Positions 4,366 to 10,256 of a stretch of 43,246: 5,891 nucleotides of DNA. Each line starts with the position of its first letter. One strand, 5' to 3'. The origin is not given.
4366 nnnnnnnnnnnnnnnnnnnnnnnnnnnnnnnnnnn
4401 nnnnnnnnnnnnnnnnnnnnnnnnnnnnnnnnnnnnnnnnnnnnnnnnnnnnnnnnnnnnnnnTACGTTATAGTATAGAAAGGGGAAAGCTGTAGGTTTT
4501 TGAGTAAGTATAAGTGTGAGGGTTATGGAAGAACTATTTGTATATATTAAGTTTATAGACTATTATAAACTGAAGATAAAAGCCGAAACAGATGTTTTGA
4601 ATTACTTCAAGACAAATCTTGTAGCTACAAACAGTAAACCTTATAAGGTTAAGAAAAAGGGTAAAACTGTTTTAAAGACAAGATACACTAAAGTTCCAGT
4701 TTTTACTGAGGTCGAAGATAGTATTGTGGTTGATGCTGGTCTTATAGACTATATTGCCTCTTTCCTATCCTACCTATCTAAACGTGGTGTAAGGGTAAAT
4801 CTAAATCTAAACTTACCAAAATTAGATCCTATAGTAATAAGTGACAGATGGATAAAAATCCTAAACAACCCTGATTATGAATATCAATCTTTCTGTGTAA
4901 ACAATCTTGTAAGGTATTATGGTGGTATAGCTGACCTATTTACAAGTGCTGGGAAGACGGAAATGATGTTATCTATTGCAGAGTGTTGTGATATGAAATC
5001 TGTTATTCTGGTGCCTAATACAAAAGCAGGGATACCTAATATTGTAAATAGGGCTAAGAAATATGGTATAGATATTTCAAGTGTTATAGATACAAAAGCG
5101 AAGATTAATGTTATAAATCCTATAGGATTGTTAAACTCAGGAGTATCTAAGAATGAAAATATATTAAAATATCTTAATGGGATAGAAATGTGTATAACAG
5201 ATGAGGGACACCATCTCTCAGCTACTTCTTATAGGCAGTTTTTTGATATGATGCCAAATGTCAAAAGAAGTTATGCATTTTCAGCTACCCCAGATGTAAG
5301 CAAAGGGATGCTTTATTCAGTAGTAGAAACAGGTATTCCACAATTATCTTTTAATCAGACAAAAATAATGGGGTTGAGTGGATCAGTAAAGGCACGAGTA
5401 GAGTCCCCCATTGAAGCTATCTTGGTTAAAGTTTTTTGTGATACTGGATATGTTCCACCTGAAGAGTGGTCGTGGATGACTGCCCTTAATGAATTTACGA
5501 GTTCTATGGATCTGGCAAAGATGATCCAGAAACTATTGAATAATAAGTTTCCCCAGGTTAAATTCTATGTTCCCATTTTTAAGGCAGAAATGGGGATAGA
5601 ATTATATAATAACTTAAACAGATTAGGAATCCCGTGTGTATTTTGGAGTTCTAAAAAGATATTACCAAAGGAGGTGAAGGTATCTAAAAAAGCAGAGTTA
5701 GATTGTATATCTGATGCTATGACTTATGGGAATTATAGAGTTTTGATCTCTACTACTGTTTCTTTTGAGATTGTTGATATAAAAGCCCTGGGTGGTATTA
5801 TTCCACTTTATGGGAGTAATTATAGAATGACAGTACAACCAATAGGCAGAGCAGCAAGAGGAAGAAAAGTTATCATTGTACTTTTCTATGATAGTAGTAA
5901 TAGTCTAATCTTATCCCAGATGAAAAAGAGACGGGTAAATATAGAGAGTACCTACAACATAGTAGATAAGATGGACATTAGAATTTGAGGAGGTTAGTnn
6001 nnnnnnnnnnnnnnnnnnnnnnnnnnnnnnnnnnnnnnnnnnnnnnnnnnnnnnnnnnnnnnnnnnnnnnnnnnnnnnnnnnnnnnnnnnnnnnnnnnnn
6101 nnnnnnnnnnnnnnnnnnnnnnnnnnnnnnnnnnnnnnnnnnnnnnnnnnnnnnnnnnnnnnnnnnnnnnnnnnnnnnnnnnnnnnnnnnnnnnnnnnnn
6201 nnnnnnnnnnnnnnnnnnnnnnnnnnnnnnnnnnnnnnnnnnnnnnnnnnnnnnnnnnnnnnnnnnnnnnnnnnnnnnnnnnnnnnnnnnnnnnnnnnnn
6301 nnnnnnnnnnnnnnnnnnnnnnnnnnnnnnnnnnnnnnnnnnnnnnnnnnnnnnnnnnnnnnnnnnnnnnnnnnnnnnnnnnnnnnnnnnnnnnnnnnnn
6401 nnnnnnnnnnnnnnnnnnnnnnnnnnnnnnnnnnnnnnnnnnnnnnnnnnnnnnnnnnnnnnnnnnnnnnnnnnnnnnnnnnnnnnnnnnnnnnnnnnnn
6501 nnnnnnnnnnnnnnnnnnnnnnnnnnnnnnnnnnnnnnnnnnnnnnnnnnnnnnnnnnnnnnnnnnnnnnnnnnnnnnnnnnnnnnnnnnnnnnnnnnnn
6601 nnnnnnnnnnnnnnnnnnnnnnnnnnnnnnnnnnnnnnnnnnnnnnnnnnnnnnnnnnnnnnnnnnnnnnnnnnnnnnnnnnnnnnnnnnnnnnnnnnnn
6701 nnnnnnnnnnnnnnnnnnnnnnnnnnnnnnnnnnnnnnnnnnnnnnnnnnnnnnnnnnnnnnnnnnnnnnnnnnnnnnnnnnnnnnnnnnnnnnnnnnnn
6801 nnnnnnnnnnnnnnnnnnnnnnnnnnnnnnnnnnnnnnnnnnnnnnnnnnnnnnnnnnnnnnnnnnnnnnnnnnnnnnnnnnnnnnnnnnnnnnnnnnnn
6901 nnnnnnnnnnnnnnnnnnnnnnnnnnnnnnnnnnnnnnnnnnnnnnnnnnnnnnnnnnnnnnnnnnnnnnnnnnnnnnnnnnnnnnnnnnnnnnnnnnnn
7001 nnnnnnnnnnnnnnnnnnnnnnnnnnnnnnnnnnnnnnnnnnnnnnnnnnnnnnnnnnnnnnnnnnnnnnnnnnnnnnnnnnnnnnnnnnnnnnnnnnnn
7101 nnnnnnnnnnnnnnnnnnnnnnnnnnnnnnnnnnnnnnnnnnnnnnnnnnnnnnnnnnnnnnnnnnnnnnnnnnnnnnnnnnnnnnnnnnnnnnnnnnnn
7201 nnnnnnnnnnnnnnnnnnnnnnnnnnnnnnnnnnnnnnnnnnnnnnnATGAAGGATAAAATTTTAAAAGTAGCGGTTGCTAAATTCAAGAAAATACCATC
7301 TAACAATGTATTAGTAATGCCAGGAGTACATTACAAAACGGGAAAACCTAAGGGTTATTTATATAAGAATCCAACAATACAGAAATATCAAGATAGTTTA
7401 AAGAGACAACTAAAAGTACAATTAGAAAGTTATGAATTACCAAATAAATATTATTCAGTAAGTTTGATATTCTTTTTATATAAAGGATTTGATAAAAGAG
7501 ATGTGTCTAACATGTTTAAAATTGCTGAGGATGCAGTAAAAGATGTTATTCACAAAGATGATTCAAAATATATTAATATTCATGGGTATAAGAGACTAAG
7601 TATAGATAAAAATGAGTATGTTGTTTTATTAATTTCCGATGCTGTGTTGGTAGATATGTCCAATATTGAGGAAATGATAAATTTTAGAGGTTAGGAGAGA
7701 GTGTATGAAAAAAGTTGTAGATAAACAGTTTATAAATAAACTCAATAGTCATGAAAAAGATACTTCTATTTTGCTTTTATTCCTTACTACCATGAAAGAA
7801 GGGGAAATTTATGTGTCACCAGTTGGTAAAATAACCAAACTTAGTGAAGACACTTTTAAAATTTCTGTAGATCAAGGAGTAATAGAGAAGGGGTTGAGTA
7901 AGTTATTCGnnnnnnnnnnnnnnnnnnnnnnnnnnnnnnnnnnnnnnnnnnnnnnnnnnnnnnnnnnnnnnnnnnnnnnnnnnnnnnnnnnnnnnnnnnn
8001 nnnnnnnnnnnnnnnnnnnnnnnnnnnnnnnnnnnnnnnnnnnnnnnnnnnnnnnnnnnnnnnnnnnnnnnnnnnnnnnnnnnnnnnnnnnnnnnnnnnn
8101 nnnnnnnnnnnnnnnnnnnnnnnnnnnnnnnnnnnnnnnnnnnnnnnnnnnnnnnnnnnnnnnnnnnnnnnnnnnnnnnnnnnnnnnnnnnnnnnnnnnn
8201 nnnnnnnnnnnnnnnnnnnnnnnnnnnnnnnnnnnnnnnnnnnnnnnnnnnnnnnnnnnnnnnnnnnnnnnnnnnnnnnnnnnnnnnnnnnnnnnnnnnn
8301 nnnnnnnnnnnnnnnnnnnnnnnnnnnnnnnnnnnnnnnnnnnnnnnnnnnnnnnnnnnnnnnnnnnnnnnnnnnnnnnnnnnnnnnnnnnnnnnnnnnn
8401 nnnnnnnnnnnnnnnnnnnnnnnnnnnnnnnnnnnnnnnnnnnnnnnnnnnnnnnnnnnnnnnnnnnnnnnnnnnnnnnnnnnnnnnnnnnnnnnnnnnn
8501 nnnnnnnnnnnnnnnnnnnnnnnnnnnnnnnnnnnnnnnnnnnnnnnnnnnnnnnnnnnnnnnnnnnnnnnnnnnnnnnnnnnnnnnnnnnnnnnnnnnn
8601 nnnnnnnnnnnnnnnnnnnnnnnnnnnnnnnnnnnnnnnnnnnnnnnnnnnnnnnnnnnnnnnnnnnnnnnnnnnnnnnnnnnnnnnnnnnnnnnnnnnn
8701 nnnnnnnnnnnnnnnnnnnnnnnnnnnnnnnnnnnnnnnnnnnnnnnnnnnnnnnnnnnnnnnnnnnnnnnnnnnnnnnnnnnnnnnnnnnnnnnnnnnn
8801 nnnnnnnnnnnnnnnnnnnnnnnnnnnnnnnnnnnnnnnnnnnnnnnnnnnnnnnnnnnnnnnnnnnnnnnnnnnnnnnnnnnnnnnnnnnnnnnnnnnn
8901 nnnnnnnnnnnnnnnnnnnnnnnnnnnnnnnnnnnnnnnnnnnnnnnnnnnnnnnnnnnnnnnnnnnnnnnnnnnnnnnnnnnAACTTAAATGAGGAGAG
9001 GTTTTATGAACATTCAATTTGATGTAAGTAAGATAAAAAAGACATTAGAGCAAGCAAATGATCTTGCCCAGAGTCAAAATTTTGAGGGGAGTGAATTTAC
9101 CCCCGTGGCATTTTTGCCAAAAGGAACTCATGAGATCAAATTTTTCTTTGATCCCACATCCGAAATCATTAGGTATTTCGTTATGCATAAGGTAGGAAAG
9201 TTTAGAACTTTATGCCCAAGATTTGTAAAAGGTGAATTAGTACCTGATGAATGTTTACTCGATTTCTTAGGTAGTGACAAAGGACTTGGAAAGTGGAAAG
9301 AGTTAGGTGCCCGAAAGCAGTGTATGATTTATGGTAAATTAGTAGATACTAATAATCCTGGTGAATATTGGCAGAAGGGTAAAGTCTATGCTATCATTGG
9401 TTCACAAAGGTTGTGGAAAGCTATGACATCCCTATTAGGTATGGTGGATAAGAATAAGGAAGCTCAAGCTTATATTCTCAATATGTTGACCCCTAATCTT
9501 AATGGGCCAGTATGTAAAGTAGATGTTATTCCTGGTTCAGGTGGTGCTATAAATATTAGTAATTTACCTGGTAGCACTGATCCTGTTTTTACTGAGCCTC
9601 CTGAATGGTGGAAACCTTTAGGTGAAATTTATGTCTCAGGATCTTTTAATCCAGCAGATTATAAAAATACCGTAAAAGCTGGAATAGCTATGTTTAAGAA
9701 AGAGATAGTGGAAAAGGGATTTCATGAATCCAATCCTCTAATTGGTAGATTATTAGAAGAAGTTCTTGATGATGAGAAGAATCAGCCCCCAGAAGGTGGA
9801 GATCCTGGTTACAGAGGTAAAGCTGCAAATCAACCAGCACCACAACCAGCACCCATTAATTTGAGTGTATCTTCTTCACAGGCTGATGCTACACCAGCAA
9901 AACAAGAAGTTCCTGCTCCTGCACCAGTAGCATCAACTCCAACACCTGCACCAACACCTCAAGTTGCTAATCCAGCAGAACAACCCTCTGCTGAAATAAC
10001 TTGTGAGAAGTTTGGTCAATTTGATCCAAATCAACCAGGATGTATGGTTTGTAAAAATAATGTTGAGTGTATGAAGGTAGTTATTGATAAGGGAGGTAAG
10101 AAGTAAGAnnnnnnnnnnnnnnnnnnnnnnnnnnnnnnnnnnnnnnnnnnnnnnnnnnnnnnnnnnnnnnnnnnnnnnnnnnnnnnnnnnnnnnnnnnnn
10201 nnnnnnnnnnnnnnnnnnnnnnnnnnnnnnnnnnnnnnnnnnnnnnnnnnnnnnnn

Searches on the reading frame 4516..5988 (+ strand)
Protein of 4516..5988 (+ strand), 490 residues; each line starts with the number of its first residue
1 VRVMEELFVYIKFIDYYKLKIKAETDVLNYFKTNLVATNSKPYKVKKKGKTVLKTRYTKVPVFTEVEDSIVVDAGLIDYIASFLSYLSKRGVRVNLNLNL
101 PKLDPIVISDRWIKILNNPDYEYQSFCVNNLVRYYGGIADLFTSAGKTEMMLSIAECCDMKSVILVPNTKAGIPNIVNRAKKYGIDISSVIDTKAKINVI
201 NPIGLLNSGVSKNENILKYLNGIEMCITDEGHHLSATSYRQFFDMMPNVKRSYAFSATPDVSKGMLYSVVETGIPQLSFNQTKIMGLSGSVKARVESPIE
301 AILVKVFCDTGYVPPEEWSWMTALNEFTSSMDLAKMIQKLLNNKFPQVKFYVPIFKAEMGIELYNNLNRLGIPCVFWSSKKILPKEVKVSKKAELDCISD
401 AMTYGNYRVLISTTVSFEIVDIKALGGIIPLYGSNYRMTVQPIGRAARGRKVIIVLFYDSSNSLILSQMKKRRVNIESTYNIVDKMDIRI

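Call 8: search_protein_families(library=pfam, proteins=[window:4516-5988:+], max_evalue=0.01)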
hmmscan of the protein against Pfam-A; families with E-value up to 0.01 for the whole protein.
window:4516-5988:+ (490 aa): 2 families
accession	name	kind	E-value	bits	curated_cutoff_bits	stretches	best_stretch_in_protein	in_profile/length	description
PF04851.21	ResIII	-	2.1e-06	28.2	22.5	1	122-260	6-163/164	Type III restriction enzyme, res subunit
PF00270.35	DEAD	-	1.5e-05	25.3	26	1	138-260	18-161/167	DEAD/DEAH box helicase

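Call 41: find_homologous_proteins(query=window:4516-5988:+, max_evalue=1e-20)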
Query window:4516-5988:+ (490 aa): 4 proteins with E <= 1e-20 among 7132 candidates.
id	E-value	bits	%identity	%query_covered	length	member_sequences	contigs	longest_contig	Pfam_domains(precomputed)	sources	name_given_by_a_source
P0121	0.0e+0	1085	100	100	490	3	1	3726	PF00270.36,PF04851.22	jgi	-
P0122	7.4e-179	614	59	98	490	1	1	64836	PF00270.36,PF04851.22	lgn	-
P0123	4.5e-102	361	40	95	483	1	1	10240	PF00270.36,PF04851.22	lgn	-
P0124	5.7e-56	209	31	99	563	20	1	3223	PF00270.36,PF04851.22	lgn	-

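Call 42: find_encoding_contigs(protein=P0122, flank=10000, max_places=2)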
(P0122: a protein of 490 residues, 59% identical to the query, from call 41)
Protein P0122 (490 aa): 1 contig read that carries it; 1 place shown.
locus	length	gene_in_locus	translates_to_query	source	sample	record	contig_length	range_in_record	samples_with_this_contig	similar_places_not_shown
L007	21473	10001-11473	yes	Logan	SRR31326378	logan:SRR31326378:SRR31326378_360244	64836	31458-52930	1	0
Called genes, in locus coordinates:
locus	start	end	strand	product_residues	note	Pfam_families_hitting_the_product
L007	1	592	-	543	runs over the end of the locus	-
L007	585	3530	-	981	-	PF27249:MJ0330_N, PF14890:Intein_splicing (weak), PF14528:LAGLIDADG_3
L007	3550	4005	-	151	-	PF11373:DUF3175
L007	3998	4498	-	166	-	-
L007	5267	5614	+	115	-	-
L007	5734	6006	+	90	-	-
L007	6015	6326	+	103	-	-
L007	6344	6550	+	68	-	-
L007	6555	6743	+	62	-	-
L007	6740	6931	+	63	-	-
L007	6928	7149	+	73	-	-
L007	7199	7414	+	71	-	-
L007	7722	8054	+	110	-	-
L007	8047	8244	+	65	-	-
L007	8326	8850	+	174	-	PF01844:HNH, PF14279:HNH_5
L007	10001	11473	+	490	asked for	PF00270:DEAD (weak), PF04851:ResIII (weak)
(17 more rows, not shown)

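Call 43: find_encoding_contigs(protein=P0123, flank=10000, max_places=2)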
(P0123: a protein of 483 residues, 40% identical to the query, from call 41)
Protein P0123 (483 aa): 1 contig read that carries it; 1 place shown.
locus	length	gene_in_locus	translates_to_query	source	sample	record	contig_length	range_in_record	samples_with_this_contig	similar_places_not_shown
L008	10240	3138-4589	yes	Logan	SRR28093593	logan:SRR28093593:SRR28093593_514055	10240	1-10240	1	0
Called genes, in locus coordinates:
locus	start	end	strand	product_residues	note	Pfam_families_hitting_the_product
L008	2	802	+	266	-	?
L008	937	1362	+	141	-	-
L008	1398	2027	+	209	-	PF01380:SIS (faint), PF13580:SIS_2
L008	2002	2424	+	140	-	-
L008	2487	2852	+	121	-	-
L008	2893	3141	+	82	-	-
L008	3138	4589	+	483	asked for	PF00270:DEAD (weak), PF04851:ResIII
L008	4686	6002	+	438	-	-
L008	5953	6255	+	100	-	-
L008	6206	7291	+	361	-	-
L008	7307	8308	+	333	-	-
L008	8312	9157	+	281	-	PF02739:5_3_exonuc_N, PF01367:5_3_exonuc (weak)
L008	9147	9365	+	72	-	-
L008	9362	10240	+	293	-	?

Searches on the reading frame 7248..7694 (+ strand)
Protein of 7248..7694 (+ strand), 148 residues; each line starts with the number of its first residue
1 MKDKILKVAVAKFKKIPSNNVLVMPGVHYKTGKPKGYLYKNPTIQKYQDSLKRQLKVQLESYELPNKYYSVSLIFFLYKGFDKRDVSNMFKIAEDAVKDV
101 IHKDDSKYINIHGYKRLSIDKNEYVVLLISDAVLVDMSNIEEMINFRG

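Call 14: search_protein_families(library=pfam, proteins=[window:7248-7694:+], max_evalue=0.01)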
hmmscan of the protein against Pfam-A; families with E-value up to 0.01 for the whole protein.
window:7248-7694:+ (148 aa): 1 family
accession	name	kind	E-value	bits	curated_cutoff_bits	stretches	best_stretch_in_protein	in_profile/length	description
PF05866.16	RusA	-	0.00019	22.5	22.8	1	35-115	16-111/124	Endodeoxyribonuclease RusA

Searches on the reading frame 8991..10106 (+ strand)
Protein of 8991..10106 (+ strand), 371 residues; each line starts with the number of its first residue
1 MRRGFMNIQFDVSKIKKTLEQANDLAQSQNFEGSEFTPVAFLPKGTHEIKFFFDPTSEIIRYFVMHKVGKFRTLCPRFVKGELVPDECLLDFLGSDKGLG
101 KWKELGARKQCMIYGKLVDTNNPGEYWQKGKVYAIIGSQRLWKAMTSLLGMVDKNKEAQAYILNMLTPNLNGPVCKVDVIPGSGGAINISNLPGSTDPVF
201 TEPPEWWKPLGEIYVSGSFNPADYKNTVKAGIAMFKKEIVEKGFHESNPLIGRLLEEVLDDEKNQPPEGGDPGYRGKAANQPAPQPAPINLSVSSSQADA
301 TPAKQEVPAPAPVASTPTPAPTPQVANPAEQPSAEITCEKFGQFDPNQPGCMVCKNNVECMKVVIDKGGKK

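Call 8: search_protein_families(library=pfam, proteins=[window:8991-10106:+], max_evalue=0.01)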
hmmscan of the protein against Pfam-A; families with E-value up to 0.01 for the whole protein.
window:8991-10106:+ (371 aa): 0 families

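Call 10: search_protein_families(library=phrogs, proteins=[window:8991-10106:+], max_evalue=0.001)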
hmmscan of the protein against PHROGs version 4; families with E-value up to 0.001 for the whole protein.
window:8991-10106:+ (371 aa): 0 families

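Call 46: search_protein_families(library=ncbifam, proteins=[window:8991-10106:+], max_evalue=1)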
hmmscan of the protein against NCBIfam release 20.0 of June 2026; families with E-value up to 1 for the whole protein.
window:8991-10106:+ (371 aa): 1 family
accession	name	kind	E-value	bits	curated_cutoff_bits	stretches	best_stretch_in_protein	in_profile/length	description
NF041620.1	MXAN_5187_fam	hypoth_equivalog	0.24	11.1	200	1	246-335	331-421/601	MXAN_5187 family protein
